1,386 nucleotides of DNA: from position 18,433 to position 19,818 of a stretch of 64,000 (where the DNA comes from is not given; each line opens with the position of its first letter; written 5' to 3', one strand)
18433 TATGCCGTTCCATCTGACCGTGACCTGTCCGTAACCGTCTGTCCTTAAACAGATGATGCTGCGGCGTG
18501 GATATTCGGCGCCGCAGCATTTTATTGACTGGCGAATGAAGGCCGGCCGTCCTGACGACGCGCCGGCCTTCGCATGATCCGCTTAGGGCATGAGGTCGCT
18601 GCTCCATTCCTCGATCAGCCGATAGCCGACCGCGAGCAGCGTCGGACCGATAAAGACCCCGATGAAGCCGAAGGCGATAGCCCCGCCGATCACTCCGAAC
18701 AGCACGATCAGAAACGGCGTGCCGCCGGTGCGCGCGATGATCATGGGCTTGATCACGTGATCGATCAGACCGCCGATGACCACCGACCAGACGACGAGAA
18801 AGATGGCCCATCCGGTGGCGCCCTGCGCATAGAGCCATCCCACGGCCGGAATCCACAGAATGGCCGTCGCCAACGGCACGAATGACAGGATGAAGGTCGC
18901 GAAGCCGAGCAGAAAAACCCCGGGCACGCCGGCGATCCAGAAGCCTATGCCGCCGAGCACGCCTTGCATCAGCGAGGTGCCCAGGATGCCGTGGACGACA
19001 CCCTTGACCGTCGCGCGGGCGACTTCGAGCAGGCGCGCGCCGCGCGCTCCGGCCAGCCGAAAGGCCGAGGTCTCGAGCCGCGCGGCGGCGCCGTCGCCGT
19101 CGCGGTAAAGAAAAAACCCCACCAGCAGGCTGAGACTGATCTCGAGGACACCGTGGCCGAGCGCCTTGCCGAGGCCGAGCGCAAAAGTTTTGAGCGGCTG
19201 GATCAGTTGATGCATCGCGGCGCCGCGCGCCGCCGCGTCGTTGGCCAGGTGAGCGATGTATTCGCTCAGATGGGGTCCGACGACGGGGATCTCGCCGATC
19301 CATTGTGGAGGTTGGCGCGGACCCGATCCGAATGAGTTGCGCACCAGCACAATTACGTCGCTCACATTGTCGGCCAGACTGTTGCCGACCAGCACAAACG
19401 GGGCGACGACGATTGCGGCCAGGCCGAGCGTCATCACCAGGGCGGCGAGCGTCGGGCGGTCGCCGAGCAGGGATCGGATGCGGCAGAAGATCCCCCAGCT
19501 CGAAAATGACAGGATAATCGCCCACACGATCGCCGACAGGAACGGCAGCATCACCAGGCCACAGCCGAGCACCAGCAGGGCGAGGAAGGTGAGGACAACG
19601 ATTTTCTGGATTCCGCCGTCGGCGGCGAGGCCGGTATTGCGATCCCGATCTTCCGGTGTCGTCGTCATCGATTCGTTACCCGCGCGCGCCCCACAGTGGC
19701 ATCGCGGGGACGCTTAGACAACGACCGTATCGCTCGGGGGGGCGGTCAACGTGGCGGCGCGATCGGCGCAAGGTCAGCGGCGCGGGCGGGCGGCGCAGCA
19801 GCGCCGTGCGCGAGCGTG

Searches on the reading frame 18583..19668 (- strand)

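Call 71: search_protein_families(library=pfam, proteins=[window:18583-19668:-], max_evalue=0.00001)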
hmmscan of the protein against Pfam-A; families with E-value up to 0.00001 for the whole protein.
window:18583-19668:- (361 aa): 1 family
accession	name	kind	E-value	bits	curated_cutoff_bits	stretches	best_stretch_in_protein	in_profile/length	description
PF01594.21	AI-2E_transport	-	1.1e-35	123.9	34.3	1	26-355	3-326/327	AI-2E family transporter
